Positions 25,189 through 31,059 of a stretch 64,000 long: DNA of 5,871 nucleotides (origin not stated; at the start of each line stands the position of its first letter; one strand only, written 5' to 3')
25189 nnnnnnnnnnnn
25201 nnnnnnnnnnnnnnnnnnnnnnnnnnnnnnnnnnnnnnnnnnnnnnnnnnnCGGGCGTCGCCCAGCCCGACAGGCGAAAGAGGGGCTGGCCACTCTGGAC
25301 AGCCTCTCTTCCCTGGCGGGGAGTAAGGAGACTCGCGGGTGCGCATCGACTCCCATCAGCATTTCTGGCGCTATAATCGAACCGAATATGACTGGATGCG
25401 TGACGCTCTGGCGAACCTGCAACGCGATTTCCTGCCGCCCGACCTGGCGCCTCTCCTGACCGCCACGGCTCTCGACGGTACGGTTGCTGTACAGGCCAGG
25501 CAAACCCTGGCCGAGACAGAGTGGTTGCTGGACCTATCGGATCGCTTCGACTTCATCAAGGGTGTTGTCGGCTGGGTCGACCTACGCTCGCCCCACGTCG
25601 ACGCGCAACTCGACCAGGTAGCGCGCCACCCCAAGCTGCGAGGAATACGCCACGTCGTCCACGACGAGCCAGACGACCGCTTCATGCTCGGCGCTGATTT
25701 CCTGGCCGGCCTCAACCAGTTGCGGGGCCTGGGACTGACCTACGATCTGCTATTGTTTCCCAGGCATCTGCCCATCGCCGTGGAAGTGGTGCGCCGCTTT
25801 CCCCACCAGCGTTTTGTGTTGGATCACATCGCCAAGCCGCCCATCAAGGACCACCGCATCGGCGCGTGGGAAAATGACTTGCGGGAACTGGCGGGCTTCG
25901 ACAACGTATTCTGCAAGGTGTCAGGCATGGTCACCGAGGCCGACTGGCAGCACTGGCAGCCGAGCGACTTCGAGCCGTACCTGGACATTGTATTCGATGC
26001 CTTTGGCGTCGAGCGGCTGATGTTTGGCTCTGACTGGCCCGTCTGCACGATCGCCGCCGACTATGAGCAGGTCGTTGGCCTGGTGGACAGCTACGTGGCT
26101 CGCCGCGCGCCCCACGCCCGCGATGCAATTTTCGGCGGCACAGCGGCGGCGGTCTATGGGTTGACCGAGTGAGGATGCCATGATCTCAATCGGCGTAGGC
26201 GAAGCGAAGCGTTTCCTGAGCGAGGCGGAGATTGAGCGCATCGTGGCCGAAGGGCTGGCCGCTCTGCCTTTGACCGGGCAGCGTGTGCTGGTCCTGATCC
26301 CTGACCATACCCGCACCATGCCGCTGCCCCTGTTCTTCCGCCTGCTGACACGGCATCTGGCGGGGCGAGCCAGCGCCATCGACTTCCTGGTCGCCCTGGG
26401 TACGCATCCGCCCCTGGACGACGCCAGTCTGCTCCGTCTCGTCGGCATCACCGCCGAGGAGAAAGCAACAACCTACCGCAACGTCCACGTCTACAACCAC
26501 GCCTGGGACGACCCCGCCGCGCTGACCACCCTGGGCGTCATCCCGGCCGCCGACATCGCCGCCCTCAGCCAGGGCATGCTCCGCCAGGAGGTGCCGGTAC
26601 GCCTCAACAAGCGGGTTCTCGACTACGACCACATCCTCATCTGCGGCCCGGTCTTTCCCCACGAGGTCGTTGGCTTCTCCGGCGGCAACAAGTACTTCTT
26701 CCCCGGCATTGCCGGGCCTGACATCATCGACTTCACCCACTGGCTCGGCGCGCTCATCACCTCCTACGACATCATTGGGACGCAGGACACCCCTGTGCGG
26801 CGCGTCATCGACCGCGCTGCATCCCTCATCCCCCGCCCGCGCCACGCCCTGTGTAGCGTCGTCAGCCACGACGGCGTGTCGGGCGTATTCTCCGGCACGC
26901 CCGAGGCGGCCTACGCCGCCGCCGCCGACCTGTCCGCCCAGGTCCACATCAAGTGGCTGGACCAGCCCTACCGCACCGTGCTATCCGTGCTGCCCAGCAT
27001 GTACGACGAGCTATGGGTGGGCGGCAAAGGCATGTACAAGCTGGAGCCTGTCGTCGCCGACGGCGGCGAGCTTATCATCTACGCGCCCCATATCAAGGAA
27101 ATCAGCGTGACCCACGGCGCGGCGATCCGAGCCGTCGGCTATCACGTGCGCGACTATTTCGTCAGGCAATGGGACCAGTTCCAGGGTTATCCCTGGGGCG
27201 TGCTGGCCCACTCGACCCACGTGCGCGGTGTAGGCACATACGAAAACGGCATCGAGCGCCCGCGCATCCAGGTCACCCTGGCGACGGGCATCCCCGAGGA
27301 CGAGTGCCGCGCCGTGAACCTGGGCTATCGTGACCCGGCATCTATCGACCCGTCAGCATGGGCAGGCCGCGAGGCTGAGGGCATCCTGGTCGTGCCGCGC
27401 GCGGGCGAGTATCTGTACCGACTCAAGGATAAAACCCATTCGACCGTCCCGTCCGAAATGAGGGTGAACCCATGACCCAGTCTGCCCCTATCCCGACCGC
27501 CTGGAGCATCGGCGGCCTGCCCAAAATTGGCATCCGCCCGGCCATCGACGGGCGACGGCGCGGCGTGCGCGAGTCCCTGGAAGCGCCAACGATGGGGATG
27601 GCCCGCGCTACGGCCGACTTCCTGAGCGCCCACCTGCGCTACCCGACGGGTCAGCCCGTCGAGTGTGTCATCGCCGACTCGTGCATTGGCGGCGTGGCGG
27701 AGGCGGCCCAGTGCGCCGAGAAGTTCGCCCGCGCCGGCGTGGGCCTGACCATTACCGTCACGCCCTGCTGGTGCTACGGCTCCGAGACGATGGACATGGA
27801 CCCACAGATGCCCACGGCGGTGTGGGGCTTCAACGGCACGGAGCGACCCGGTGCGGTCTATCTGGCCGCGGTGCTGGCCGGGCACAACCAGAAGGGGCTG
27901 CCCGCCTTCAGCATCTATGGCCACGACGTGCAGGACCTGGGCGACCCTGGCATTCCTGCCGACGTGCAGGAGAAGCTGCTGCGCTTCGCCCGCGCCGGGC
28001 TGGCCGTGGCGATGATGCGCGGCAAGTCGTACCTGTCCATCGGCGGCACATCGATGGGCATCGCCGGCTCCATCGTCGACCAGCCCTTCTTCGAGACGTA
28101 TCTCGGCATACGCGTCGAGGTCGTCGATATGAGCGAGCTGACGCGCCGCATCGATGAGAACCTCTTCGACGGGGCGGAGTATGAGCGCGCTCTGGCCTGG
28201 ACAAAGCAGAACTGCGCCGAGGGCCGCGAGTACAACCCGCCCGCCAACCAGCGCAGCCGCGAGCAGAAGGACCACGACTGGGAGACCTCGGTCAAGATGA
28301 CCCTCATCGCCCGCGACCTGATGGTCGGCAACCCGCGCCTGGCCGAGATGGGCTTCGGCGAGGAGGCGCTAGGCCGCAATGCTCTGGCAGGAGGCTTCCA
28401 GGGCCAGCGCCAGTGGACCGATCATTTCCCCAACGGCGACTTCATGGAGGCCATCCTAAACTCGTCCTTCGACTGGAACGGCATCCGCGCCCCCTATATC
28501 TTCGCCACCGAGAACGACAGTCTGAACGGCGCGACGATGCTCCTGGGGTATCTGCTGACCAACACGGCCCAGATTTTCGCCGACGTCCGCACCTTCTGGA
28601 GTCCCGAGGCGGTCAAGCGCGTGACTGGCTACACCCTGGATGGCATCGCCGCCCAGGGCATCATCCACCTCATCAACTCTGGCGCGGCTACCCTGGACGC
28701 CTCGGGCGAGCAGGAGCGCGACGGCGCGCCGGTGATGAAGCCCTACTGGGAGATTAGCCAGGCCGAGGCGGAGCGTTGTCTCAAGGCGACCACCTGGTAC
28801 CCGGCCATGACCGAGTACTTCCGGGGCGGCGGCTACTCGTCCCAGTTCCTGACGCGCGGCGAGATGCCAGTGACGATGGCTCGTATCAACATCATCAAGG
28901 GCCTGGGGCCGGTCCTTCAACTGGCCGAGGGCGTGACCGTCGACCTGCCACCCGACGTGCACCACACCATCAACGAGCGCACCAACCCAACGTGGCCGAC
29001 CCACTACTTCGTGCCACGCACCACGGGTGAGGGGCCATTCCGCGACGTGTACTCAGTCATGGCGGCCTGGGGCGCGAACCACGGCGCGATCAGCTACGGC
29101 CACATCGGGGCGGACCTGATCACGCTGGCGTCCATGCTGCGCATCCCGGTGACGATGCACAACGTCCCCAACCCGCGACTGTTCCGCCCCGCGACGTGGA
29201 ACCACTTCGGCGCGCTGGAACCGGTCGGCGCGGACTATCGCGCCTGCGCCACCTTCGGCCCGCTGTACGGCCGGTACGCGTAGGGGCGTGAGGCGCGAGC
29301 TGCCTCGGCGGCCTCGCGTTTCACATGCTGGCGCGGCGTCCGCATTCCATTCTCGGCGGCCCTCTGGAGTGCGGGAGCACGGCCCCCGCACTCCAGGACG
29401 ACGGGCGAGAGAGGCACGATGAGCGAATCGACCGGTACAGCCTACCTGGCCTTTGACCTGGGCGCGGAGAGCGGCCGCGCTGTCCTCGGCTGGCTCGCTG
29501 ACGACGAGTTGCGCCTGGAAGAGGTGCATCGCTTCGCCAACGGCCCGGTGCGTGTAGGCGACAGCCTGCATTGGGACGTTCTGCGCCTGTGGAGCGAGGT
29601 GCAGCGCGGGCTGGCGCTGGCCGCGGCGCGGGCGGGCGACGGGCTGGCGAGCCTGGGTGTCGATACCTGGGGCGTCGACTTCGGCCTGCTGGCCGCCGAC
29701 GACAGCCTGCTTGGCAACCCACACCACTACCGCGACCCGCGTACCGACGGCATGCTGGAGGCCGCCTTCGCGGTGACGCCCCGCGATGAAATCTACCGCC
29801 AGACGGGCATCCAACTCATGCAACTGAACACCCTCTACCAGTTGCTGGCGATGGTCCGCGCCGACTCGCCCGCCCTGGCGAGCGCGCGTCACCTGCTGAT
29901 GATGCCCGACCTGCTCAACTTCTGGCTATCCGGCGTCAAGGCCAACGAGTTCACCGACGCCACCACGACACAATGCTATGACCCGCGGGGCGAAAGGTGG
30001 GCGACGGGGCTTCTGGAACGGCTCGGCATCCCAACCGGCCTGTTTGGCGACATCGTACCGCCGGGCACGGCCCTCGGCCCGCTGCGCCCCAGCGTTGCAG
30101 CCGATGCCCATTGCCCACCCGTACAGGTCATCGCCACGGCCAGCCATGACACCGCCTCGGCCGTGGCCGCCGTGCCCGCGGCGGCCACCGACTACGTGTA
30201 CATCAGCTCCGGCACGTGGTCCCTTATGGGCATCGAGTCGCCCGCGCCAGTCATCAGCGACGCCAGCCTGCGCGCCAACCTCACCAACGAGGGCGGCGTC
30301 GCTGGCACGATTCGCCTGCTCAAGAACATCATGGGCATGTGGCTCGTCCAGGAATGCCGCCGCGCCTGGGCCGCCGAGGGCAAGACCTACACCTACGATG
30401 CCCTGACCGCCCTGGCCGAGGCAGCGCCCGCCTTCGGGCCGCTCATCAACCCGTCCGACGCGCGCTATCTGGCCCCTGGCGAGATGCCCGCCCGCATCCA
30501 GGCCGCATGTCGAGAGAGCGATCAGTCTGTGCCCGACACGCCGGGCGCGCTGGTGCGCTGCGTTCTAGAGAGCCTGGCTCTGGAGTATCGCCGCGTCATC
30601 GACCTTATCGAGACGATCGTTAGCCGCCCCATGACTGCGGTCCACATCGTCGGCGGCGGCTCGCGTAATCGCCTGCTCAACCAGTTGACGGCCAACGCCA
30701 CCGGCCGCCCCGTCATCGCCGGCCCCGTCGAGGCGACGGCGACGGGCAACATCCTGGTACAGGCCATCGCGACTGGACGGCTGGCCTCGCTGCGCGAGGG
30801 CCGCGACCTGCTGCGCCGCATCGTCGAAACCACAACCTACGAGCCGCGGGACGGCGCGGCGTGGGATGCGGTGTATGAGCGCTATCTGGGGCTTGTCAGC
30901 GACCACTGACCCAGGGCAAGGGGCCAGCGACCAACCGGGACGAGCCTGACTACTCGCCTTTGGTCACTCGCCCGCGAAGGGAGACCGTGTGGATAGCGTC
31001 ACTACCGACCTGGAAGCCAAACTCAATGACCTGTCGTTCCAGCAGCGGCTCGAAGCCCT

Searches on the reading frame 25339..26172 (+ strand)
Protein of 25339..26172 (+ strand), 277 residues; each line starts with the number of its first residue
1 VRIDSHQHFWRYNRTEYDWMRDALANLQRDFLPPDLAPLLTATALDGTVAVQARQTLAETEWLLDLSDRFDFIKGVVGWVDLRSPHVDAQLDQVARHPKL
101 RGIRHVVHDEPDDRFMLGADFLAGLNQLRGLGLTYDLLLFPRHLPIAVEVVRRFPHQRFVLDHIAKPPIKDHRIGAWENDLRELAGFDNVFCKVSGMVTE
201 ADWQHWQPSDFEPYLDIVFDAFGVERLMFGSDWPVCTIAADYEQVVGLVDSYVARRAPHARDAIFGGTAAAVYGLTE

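Call 8: search_protein_families(library=pfam, proteins=[window:25339-26172:+], max_evalue=0.001)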
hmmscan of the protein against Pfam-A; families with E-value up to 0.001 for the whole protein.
window:25339-26172:+ (277 aa): 1 family
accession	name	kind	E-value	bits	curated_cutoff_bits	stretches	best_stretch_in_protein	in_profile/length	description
PF04909.20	Amidohydro_2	-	8.7e-48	164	26.4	1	3-275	1-289/289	Amidohydrolase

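Call 62: search_protein_families(library=ncbifam, proteins=[window:25339-26172:+], max_evalue=0.00001)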
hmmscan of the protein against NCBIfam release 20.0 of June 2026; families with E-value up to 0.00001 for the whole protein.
window:25339-26172:+ (277 aa): 1 family
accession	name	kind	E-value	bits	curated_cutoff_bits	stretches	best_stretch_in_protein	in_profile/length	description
NF052480.1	FuconLaconase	equivalog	1.2e-85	287.6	400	1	1-275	1-286/287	L-fucono-1,5-lactonase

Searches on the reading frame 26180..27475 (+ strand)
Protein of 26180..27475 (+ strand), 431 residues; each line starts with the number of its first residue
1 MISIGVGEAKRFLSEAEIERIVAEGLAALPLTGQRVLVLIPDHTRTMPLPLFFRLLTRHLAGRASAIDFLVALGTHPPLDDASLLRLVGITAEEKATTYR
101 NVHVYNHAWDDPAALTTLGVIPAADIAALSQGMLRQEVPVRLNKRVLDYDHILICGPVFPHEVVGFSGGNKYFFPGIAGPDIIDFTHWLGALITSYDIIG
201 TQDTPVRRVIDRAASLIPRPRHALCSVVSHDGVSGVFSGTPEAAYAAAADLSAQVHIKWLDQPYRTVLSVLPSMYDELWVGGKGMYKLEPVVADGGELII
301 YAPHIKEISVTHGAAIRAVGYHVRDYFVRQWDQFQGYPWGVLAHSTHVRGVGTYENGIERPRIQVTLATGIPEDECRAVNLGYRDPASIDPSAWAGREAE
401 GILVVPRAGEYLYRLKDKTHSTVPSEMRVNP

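Call 8: search_protein_families(library=pfam, proteins=[window:26180-27475:+], max_evalue=0.001)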
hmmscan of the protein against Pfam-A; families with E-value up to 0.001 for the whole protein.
window:26180-27475:+ (431 aa): 1 family
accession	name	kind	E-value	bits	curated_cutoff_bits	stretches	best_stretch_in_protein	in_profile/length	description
PF09861.14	Lar_N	-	5.1e-22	78.5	23.3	1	21-189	42-194/204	Lactate racemase N-terminal domain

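Call 62: search_protein_families(library=ncbifam, proteins=[window:26180-27475:+], max_evalue=0.00001)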
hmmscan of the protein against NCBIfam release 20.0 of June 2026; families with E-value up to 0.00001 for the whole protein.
window:26180-27475:+ (431 aa): 5 families
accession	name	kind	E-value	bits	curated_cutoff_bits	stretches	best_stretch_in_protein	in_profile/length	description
NF052594.1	NPN_18_hexonate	equivalog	3.5e-51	174.2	500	1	12-385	4-372/411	nickel-dependent putative hexonate epimerase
NF052593.1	NPN_racem_MAR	equivalog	4.6e-22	78.2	500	1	23-302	48-312/415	nickel-dependent malate racemase, LarAH6 family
NF033504.2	Ni_dep_LarA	equivalog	7.3e-17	61.2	460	1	15-300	42-313/422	nickel-dependent lactate racemase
NF052595.1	NPN_LarAH5_MAR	equivalog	3.9e-16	59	462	1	33-269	57-276/415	nickel-dependent malate racemase, LarAH5 family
NF052525.1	NPN_LarAH10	equivalog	3.6e-13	49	540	1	26-189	53-201/426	NPN-dependent 2-hydroxyacid racemase, LarAH10 family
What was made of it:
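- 25339..27475 (+): L-fucono-1,5-lactonase-like amidohydrolase (25339-26172) and LarA-family 'nickel-dependent putative hexonate epimerase'-like protein (26180-27475). calls 8, 62 (both below their equivalog cutoffs)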

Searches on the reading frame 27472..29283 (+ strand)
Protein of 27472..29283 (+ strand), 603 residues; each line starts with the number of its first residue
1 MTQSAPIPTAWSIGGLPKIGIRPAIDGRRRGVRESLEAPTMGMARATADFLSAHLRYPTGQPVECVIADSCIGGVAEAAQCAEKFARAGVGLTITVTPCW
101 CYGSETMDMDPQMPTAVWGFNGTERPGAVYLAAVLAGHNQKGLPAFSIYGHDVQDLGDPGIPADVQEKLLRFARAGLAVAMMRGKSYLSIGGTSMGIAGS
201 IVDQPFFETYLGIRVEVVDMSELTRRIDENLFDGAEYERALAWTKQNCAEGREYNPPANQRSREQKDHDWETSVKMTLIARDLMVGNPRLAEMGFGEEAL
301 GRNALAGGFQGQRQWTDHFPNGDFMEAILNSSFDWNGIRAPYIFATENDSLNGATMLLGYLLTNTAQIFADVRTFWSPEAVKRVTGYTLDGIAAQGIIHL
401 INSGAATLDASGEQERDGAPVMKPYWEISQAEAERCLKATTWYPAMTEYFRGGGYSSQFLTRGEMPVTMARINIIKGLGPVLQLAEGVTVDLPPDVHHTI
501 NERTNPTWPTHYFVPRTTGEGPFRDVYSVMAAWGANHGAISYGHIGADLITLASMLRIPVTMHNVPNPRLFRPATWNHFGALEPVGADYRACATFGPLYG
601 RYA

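Call 8: search_protein_families(library=pfam, proteins=[window:27472-29283:+], max_evalue=0.001)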
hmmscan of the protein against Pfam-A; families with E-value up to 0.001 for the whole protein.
window:27472-29283:+ (603 aa): 3 families
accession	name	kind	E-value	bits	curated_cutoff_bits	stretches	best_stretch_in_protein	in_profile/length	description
PF07882.17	Fucose_iso_N2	-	7.7e-92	306.3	22.3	1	185-364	1-180/180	L-fucose isomerase, second N-terminal domain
PF07881.17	Fucose_iso_N1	-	1.2e-80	269.7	28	1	17-184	2-169/169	L-fucose isomerase, first N-terminal domain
PF02952.23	Fucose_iso_C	-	2.9e-48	163.6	29.3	1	400-563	1-143/143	L-fucose isomerase, C-terminal domain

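Call 62: search_protein_families(library=ncbifam, proteins=[window:27472-29283:+], max_evalue=0.00001)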
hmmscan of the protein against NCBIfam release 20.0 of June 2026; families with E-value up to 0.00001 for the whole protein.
window:27472-29283:+ (603 aa): 2 families
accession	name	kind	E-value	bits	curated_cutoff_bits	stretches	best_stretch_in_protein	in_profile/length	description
NF008220.0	PRK10991.1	equivalog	0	1073.3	775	1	16-600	6-590/591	L-fucose isomerase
TIGR01089.1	fucI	equivalog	0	1044.9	850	1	16-599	3-586/587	L-fucose isomerase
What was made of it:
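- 27472..29283 (+): L-fucose isomerase FucI. call 62: NF008220, 1073 bits (cutoff 775); TIGR01089, 1045 bits (cutoff 850)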

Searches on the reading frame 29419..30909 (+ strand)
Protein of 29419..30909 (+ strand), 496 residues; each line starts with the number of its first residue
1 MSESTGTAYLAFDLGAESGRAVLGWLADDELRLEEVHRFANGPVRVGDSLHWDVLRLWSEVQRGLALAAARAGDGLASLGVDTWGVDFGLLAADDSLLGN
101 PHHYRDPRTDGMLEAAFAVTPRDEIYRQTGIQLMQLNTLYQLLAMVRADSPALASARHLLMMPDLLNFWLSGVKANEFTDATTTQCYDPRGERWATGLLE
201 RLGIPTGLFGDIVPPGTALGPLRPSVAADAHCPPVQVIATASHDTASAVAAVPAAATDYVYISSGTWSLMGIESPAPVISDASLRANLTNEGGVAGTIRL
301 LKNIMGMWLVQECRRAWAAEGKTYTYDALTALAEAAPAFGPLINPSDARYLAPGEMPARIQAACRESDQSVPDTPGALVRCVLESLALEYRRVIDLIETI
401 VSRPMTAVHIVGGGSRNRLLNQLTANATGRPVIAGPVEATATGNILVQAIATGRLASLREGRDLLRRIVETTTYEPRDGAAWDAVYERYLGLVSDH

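Call 8: search_protein_families(library=pfam, proteins=[window:29419-30909:+], max_evalue=0.001)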
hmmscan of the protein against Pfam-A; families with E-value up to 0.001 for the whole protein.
window:29419-30909:+ (496 aa): 2 families
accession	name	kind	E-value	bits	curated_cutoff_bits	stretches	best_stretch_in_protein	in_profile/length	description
PF02782.22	FGGY_C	-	8.3e-47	160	27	1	260-451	1-197/198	FGGY family of carbohydrate kinases, C-terminal domain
PF00370.27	FGGY_N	-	5.4e-19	69.2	28.8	1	9-249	2-243/245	FGGY family of carbohydrate kinases, N-terminal domain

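Call 62: search_protein_families(library=ncbifam, proteins=[window:29419-30909:+], max_evalue=0.00001)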
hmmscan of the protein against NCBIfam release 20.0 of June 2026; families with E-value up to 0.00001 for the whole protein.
window:29419-30909:+ (496 aa): 10 families
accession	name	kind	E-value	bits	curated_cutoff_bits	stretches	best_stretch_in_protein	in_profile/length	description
TIGR02627.1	rhamnulo_kin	equivalog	1e-147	492.4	527.95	1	10-467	1-450/454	rhamnulokinase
NF007925.0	PRK10640.1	equivalog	5.5e-133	443.9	639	1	9-482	6-471/489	rhamnulokinase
TIGR02628.1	fuculo_kin_coli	equivalog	6.8e-30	104.4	470.9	1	73-463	68-453/465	L-fuculokinase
TIGR01312.1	XylB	equivalog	1.1e-20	73.6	380.25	1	92-493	84-480/481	xylulokinase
NF008187.0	PRK10939.1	equivalog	1.1e-16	60.5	528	1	123-489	124-496/521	autoinducer-2 kinase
TIGR01311.1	glycerol_kin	equivalog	5.3e-08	31.6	590.35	0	378-468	375-466/496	glycerol kinase GlpK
NF003154.0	PRK04123.1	equivalog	4.6e-07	28.9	428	0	374-493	413-534/554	ribulokinase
NF011601.0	PRK15027.1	equivalog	1.2e-06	27.2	912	0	128-431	118-413/484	xylulokinase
NF000756.0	PRK00047.1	subfamily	1.5e-06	26.8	498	0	377-460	376-460/502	glycerol kinase GlpK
TIGR01315.1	5C_CHO_kinase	subfamily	8.1e-06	24.8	408.7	0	381-491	421-532/541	FGGY family pentulose kinase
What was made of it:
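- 29419..30909 (+): FGGY sugar kinase, rhamnulokinase-like. call 62: TIGR02627, 492 bits (cutoff 528)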
